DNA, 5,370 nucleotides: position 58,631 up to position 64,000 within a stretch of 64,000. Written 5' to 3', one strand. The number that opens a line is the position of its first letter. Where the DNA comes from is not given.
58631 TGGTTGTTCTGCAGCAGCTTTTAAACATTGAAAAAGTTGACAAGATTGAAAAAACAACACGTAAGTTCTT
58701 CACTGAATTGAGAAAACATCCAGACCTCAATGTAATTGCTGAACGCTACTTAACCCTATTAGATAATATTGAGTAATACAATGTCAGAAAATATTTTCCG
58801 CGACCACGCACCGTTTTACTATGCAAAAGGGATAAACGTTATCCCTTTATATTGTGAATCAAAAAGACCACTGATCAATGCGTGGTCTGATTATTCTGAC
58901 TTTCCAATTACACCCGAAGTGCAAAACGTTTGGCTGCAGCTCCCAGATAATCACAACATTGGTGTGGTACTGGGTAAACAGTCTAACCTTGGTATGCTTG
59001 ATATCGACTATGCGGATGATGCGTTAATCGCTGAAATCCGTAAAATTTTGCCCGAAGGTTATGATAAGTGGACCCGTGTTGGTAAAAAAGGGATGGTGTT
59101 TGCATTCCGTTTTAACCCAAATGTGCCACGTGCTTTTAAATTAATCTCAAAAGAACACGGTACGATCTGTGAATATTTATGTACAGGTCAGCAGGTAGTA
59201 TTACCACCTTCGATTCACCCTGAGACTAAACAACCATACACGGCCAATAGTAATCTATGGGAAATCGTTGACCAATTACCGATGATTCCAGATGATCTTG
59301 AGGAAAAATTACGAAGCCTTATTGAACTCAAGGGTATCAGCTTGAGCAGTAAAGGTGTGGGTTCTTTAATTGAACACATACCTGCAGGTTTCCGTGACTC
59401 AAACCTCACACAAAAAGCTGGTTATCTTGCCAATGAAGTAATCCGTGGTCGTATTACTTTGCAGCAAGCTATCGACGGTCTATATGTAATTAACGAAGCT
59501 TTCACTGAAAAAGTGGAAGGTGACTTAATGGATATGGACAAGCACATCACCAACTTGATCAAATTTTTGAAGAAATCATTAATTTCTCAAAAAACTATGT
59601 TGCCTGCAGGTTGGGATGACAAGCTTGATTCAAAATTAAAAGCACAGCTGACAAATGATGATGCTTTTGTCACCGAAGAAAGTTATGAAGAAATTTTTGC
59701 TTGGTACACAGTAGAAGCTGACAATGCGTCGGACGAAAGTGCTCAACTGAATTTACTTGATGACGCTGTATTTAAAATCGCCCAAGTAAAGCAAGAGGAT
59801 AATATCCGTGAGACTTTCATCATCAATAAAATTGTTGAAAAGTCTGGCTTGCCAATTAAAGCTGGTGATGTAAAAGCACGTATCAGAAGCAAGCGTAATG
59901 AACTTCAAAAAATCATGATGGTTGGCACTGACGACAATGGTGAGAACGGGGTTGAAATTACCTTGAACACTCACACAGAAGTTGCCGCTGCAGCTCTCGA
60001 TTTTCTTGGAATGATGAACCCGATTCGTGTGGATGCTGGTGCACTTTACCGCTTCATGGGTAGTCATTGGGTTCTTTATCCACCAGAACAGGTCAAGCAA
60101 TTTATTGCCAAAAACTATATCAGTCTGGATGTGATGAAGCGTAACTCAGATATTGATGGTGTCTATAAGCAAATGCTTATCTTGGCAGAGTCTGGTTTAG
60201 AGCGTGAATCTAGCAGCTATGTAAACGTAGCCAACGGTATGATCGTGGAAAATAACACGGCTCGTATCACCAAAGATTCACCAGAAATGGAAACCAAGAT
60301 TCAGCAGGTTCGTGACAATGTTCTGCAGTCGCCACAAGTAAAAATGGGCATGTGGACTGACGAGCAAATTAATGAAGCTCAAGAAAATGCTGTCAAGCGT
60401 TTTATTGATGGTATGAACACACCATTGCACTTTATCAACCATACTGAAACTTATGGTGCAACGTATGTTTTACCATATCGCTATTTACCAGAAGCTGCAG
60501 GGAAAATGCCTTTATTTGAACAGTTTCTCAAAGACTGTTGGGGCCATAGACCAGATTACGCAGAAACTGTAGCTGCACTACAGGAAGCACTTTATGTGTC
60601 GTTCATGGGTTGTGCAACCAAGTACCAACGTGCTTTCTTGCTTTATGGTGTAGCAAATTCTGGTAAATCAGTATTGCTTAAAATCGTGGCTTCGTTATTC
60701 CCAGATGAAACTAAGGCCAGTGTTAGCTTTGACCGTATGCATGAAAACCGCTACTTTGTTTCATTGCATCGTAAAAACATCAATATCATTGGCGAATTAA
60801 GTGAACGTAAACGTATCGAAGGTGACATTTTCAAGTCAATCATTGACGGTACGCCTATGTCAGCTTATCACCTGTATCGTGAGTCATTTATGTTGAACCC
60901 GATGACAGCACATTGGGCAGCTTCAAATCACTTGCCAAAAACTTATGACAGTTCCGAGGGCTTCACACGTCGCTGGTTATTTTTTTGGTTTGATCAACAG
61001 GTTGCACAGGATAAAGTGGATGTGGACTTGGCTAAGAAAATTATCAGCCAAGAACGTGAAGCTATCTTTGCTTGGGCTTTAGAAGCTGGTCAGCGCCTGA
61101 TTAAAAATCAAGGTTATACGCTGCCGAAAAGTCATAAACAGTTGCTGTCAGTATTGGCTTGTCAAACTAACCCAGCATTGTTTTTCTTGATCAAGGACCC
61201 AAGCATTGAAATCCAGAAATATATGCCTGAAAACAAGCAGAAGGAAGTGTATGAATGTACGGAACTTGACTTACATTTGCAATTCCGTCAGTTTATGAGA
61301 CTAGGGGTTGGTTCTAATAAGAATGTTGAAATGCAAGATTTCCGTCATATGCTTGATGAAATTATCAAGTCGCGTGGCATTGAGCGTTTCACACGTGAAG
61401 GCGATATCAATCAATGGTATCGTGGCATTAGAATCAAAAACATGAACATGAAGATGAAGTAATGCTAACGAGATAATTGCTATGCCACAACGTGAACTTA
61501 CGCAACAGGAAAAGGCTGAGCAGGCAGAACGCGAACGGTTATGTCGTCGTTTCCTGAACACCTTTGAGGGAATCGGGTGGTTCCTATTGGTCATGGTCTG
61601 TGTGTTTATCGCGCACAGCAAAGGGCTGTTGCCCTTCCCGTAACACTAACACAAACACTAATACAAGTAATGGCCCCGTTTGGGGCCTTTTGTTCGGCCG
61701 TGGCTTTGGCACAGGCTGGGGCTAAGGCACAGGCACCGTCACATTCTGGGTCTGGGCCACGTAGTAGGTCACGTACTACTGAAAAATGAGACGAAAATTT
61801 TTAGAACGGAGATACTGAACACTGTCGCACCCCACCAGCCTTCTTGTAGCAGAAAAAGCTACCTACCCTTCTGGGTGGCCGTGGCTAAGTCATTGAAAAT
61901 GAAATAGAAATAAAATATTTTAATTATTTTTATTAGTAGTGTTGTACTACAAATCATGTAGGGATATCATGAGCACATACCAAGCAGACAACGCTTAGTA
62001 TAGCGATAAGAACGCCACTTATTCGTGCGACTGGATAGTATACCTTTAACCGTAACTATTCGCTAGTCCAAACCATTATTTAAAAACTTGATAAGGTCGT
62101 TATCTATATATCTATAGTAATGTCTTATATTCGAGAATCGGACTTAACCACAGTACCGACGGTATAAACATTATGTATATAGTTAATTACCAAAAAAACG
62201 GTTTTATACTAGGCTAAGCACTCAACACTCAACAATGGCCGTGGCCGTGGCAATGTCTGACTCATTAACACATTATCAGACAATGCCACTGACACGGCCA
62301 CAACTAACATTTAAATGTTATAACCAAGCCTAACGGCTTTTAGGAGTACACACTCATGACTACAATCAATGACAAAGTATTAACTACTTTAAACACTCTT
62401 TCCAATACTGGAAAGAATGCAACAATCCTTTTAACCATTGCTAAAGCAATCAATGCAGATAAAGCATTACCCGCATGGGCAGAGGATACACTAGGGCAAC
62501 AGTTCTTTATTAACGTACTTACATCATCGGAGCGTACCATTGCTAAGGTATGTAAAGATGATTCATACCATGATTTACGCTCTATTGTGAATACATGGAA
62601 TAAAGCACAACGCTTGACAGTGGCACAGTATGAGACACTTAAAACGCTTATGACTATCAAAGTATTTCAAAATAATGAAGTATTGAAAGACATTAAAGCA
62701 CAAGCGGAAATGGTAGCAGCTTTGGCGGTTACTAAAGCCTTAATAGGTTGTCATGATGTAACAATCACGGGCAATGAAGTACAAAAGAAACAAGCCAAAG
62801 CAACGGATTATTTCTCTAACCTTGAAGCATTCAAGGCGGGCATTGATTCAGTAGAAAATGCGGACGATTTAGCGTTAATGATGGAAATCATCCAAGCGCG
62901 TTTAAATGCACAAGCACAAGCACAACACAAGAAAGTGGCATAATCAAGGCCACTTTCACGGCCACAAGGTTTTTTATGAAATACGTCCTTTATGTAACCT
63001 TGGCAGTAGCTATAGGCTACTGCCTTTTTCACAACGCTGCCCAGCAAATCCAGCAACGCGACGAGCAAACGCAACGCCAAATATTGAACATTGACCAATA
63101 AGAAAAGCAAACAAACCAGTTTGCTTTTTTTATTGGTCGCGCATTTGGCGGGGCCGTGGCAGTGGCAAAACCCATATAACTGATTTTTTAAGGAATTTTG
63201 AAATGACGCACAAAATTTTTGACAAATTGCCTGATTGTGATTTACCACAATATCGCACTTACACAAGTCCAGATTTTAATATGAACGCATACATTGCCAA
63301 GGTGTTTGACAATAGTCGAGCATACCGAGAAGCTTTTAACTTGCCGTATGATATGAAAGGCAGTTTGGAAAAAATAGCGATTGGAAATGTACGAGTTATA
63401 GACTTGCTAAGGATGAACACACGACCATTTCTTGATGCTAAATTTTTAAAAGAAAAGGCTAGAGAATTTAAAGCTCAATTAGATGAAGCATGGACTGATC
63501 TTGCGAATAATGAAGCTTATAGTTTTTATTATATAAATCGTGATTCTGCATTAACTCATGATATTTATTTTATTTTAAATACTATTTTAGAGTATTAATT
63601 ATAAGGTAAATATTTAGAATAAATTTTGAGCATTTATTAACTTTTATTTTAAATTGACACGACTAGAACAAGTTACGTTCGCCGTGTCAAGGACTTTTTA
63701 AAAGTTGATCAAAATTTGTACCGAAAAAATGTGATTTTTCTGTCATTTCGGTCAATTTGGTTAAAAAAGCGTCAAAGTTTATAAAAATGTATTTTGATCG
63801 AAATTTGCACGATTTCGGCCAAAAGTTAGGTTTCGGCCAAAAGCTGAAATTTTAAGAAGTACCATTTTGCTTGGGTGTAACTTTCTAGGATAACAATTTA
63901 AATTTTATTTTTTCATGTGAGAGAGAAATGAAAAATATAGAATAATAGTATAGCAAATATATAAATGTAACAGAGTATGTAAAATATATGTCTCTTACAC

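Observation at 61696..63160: Array of the GC-rich 9-mer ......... punctuating gene boundaries in an AT-rich region, with a nested palindrome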

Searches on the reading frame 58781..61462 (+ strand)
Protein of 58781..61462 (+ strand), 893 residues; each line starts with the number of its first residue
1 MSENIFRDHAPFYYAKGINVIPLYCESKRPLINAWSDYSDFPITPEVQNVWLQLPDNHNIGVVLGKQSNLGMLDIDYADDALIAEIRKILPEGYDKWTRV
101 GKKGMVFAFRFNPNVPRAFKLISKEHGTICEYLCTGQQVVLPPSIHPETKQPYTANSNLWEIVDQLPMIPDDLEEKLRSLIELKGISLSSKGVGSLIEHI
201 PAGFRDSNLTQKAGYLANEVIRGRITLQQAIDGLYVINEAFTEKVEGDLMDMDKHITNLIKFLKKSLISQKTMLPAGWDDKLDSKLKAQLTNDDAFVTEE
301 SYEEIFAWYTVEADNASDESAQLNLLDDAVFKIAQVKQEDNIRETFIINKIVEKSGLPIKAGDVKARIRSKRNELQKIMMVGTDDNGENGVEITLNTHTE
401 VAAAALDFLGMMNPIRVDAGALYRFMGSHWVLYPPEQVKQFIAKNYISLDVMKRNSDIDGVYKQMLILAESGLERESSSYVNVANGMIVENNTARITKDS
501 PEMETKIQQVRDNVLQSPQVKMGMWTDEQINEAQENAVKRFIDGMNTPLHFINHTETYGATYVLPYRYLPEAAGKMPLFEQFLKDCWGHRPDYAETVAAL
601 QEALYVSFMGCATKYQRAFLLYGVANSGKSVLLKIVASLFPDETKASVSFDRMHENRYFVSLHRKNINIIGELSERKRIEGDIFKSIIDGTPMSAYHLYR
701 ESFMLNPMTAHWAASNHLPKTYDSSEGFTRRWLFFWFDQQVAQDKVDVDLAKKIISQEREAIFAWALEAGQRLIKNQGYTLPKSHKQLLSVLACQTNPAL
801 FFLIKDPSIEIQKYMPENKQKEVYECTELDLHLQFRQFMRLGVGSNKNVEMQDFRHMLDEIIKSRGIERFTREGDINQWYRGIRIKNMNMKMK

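Call 26: search_protein_families(library=pfam, proteins=[window:58781-61462:+], max_evalue=0.01)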
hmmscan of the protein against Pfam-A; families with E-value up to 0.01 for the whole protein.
window:58781-61462:+ (893 aa): 2 families
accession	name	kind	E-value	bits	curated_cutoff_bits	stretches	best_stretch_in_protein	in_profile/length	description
PF09250.16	Prim-Pol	-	7.6e-15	56.1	22.8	1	12-159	3-149/158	Bifunctional DNA primase/polymerase, N-terminal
PF19263.5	DUF5906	-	2.9e-10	41.2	27.6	1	621-731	1-114/114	Family of unknown function (DUF5906)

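Call 27: search_protein_families(library=phrogs, proteins=[window:58781-61462:+], max_evalue=0.01)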
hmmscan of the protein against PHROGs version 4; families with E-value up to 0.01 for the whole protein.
window:58781-61462:+ (893 aa): 13 families
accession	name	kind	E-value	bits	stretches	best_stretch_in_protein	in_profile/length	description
phrog_1156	-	DNA, RNA and nucleotide metabolism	5.8e-77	261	1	1-887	8-827/855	DNA primase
phrog_864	-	DNA, RNA and nucleotide metabolism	7.7e-39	134.9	1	449-824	258-575/1064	DNA primase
phrog_6088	-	DNA, RNA and nucleotide metabolism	1.2e-35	124.1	1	420-888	356-766/772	DNA primase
phrog_1829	-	DNA, RNA and nucleotide metabolism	3e-35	122.6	1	547-889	441-759/772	DNA primase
phrog_2478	-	DNA, RNA and nucleotide metabolism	3.2e-20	72.8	1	550-786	522-755/854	DNA polymerase/primase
phrog_7601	-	unknown function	1.1e-18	68.6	1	604-824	9-226/289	-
phrog_1883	-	DNA, RNA and nucleotide metabolism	6.4e-08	32.4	1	620-780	495-659/756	DNA helicase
phrog_16213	-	DNA, RNA and nucleotide metabolism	7.3e-07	28.8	1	607-780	387-559/732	DNA primase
phrog_19930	-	DNA, RNA and nucleotide metabolism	1.1e-05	24.9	1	6-110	10-121/865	DNA polymerase/primase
phrog_2249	-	DNA, RNA and nucleotide metabolism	3e-05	23.9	1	600-839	510-738/802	DNA primase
phrog_695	-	DNA, RNA and nucleotide metabolism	3.1e-05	23.9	1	8-244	10-251/704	DNA polymerase/primase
phrog_16950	-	DNA, RNA and nucleotide metabolism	6.6e-05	22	1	560-776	505-733/843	DNA primase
phrog_5177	-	DNA, RNA and nucleotide metabolism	7.3e-05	21.8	1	8-157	22-171/876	DNA polymerase/primase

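Call 32: search_dna_similar(query=window:58781-61459:+, collection=phages, mode=protein, max_rows=40, max_evalue=1e-20)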
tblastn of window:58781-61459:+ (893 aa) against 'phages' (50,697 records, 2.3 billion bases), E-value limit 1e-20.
Records with a match: 10; places in all: 10; records where one place covers at least 80% of the query: 10.
Best place of each record, by identity: >=99% 1; 90-95% 3; <60% 6.
By first word of the organism name: Acinetobacter 4; Achromobacter 3; Caulobacter 2; Xylophilus 1.
By host as written in the record: Achromobacter xylosoxidans 3; Acinetobacter baumannii 2; Caulobacter crescentus 2; Acinetobacter baumannii TV2199 1; Acinetobacter baumannii AB5075 1; Xylophilus sp. 1.
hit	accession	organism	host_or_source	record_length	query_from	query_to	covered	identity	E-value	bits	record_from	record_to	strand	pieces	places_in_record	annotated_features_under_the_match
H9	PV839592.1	Acinetobacter phage fJoAci04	Acinetobacter baumannii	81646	1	893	100%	100.0%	0e+0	1797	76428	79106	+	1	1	DNA primase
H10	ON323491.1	Acinetobacter phage vB_AbaS_TCUP2199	Acinetobacter baumannii TV2199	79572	1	893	100%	95.0%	0e+0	1732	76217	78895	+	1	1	hypothetical protein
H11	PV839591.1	Acinetobacter phage fJoAci01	Acinetobacter baumannii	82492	1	893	100%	95.0%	0e+0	1732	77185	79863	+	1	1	DNA primase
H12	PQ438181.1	Acinetobacter phage Mystique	Acinetobacter baumannii AB5075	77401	1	893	100%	91.0%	0e+0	1761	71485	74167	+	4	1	putative DNA primase (x3) | hypothetical protein (x3) | ribosome_binding_site (x4)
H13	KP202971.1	Achromobacter phage JWF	Achromobacter xylosoxidans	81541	5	861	90%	37.9%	3e-77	514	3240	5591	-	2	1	hypothetical protein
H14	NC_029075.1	Achromobacter phage JWF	Achromobacter xylosoxidans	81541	5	861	90%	37.9%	3e-77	514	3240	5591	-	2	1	DNA primase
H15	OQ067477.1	Xylophilus phage Lumi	Xylophilus sp.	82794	5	861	89%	37.5%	2e-75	496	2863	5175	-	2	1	putative DNA primase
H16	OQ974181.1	Achromobacter phage 2-1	Achromobacter xylosoxidans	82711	5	803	89%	36.7%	4e-141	470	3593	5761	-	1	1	DNA primase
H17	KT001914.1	Caulobacter phage Seuss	Caulobacter crescentus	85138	3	868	97%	29.7%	3e-108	374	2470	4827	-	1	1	DNA primase | hypothetical protein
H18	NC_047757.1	Caulobacter phage Seuss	Caulobacter crescentus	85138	3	868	97%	29.7%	3e-108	374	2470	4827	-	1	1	DNA primase | hypothetical protein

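Call 33: get_annotated_region(hit=H14, flank=5000)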
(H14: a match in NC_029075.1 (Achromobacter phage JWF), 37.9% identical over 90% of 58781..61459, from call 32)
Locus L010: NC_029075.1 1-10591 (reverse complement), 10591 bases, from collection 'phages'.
description: Achromobacter phage JWF, complete genome.
organism: Achromobacter phage JWF (NCBI taxid 1589748)
taxonomy: Viruses; Duplodnaviria; Heunggongvirae; Uroviricota; Caudoviricetes
host: Achromobacter xylosoxidans; source: sewage; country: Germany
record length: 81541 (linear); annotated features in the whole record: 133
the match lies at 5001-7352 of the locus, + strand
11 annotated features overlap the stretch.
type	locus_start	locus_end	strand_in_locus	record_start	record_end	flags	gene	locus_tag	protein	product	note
CDS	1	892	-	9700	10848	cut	-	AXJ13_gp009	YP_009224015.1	hypothetical protein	similar to hypothetical protein MESS4_510111 [Mesorhizobium sp. STM 4661]; partial conserved domain ...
CDS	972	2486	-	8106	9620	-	-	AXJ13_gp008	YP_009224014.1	portal protein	similar to hypothetical protein SHOU24_74 [Vibrio phage SHOU24]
CDS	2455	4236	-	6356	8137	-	-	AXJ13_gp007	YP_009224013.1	terminase large subunit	similar to gp2.11 [Bacillus phage SPO1] and terminase large subunit [Bacillus phage SP10], C-terminus similar to ...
CDS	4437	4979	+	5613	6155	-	-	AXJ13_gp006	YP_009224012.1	hypothetical protein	similar to hypothetical protein MESS4_510117 [Mesorhizobium sp. STM 4661]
CDS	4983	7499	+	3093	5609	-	-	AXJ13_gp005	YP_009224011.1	DNA primase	phage/plasmid primase, P4 family, C-terminal domain; similar to hypothetical protein MESS4_510118 [Mesorhizobium sp. ...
CDS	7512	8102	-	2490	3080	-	-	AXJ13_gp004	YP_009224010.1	putative endonuclease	similar to hypothetical protein AFU63487 [Salmonella phage SBA-1781] and hypothetical protein AFU63534 [Salmonella ...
regulatory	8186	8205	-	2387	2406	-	-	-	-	terminator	putative transcriptional terminator, - 18.80 kcal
CDS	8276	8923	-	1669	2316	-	-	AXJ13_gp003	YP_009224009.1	putative endonuclease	similar to EE36P1_gp51 [Roseophage EE36P1], p42.1 [Xanthomonas phage Xop411] and 231 gene product [Salmonella phage ...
CDS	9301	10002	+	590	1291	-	-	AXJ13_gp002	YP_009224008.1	hypothetical protein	similar to hypothetical protein [Burkholderia sp. MSh1]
regulatory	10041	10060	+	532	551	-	-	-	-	terminator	putative transcriptional terminator, -16.60 kcal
CDS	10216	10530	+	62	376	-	-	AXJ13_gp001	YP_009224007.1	hypothetical protein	-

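Call 34: get_annotated_region(hit=H15, flank=5000)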
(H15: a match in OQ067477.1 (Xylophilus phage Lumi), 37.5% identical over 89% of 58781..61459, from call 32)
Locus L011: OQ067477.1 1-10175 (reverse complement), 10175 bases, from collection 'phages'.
description: Xylophilus phage Lumi, complete genome.
organism: Xylophilus phage Lumi (NCBI taxid 3017788)
taxonomy: Viruses; Duplodnaviria; Heunggongvirae; Uroviricota; Caudoviricetes
host: Xylophilus sp.; source: freshwater; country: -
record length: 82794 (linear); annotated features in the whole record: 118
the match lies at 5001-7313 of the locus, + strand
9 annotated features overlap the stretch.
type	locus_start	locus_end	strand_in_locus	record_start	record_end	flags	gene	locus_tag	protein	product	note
CDS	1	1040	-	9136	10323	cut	-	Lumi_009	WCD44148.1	hypothetical protein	-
CDS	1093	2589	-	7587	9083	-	-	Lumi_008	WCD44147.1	hypothetical protein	-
CDS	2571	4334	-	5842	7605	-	-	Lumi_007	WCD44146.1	putative large terminase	-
CDS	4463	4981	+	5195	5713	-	-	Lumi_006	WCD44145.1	hypothetical protein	-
CDS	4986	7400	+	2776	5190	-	-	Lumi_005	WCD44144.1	putative DNA primase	-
CDS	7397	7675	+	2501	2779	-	-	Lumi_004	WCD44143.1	hypothetical protein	-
CDS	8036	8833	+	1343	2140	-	-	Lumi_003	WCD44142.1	hypothetical protein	-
CDS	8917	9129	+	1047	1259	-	-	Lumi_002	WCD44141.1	hypothetical protein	-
CDS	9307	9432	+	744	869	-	-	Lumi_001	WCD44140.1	hypothetical protein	-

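Call 35: get_annotated_region(hit=H18, flank=5000)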
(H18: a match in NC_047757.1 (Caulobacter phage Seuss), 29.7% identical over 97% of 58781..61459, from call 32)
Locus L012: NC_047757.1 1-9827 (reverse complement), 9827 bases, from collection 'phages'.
description: Caulobacter phage Seuss, complete genome.
organism: Caulobacter phage Seuss (NCBI taxid 1675601)
taxonomy: Viruses; Duplodnaviria; Heunggongvirae; Uroviricota; Caudoviricetes; Seussvirus; Seussvirus seuss
host: Caulobacter crescentus; source: -; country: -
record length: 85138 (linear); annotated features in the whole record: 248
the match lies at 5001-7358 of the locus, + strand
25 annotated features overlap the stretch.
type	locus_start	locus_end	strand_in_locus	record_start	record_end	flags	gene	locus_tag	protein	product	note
CDS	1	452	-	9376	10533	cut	-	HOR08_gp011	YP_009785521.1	hypothetical protein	-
regulatory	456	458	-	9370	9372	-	-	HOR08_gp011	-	ribosome_binding_site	-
regulatory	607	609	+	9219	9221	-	-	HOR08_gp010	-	ribosome_binding_site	-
CDS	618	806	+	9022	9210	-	-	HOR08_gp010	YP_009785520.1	hypothetical protein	-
regulatory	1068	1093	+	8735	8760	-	-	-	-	terminator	-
CDS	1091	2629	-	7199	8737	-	-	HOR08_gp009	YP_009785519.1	portal protein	-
CDS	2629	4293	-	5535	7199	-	-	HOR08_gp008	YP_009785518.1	terminase large subunit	-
regulatory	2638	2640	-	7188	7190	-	-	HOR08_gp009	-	ribosome_binding_site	-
regulatory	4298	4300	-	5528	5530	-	-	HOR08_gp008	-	ribosome_binding_site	-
regulatory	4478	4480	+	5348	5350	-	-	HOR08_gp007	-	ribosome_binding_site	-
CDS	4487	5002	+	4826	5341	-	-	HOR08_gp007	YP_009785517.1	hypothetical protein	-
regulatory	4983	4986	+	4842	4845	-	-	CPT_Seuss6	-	ribosome_binding_site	-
CDS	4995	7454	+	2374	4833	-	-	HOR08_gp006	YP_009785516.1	DNA primase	-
regulatory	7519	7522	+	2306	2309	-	-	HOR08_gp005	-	ribosome_binding_site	-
CDS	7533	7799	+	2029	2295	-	-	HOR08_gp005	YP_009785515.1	hypothetical protein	-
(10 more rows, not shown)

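Call 75: search_solved_structures(query=window:58781-61459:+, max_evalue=1)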
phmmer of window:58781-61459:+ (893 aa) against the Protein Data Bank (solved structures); distinct sequences matched with E-value up to 1: 3.
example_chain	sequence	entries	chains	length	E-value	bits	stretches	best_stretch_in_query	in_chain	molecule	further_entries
1rni_A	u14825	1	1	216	0.00058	21.2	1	9-78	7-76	ORF904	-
3m1m_A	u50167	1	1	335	0.0012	20.2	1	9-78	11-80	ORF904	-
1ro0_A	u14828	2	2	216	0.0039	18.5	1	10-76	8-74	ORF904 | hypothetical protein ORF904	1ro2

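Call 76: search_protein_families(library=ncbifam, proteins=[window:58781-61459:+], max_evalue=0.1)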
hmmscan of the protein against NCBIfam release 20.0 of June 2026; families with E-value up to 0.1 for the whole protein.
window:58781-61459:+ (893 aa): 4 families
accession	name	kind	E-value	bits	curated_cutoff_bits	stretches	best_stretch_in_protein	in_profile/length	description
TIGR01613.1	primase_Cterm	subfamily_domain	2.7e-28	98.7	108.7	1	552-808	18-271/304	phage/plasmid primase, P4 family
NF011296.0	PRK14709.1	subfamily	1.1e-12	47.4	613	1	570-784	163-374/469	hypothetical protein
NF005477.0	PRK07078.1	subfamily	3.4e-09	35.4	1014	1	574-784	453-662/759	hypothetical protein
NF007601.2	PRK10247.1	equivalog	0.0065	16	292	1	618-667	29-77/204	iron efflux ABC transporter ATP-binding subunit FetA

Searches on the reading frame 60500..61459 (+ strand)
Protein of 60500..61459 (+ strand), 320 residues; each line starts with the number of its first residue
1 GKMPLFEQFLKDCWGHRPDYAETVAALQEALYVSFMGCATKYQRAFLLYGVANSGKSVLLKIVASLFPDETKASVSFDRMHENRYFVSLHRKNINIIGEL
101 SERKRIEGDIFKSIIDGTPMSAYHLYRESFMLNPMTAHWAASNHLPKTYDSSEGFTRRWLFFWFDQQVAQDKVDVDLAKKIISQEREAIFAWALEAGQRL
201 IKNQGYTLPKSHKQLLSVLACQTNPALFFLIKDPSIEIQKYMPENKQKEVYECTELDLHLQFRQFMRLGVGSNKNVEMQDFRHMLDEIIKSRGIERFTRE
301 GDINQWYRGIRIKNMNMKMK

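Call 40: find_related_loci(query=window:60500-61459:+, collection=viral_contigs, flank=6000)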
Query window:60500-61459:+ (320 aa) in viral_contigs; peptide patterns used: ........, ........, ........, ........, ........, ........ (x = any residue, [..] = any of these).
No stretch of DNA in the collection matches any of the patterns.

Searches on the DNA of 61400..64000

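Call 39: search_rna_families(source=window, start=61400, end=64000, threshold=evalue, max_evalue=1)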
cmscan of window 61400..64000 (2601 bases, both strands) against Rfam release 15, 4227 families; matches with E-value up to 1: 2.
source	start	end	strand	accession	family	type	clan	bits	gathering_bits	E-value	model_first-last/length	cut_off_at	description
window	62227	62314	-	RF00724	mir-282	Gene; miRNA;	-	28.4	55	0.013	1-92/92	no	mir-282 microRNA precursor family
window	62210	62327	-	RF03426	mir-1294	Gene; miRNA;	-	22.7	90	0.077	1-118/118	no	mir-1294 microRNA precursor family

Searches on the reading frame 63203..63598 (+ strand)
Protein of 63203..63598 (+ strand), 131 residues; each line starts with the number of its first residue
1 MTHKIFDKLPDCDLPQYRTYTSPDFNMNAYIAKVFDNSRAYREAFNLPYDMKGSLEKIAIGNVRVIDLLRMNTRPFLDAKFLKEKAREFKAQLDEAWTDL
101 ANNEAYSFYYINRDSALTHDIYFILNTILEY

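Call 26: search_protein_families(library=pfam, proteins=[window:63203-63598:+], max_evalue=0.01)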
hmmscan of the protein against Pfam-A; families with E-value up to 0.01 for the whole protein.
window:63203-63598:+ (131 aa): 0 families

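Call 27: search_protein_families(library=phrogs, proteins=[window:63203-63598:+], max_evalue=0.01)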
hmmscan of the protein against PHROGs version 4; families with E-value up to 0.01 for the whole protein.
window:63203-63598:+ (131 aa): 0 families

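Call 57: search_solved_structures(query=window:63203-63595:+, max_evalue=1)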
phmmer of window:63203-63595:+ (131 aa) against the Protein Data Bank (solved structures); distinct sequences matched with E-value up to 1: 8.
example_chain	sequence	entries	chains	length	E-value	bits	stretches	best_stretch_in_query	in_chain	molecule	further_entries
6vzg_K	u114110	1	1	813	0.069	16.5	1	27-90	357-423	Nuclear protein STH1/NPS1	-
6vz4_K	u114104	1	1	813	0.07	16.5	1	27-90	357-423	Nuclear protein STH1/NPS1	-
6k15_J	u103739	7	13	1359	0.11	15.8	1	27-90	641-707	Nuclear protein STH1/NPS1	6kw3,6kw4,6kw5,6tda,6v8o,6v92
7egm_A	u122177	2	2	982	0.11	15.8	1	27-92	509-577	Transcription regulatory protein SNF2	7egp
6uxv_A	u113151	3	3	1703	0.17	15.2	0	27-92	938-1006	Transcription regulatory protein SNF2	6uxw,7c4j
6iy2_O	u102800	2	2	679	0.21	15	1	27-92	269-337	Transcription regulatory protein SNF2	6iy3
5x0x_O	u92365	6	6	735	0.26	14.7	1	27-92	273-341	Transcription regulatory protein SNF2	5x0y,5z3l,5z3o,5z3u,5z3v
1g9u_A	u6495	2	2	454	0.98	12.8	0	46-82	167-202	OUTER PROTEIN YOPM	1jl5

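Call 76: search_protein_families(library=ncbifam, proteins=[window:63203-63595:+], max_evalue=0.1)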
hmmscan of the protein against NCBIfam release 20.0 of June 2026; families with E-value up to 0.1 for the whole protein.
window:63203-63595:+ (131 aa): 1 family
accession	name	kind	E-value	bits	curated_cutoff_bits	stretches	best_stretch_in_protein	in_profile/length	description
NF009604.0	PRK13057.1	equivalog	0.051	12.5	274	1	44-80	102-138/302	lipid kinase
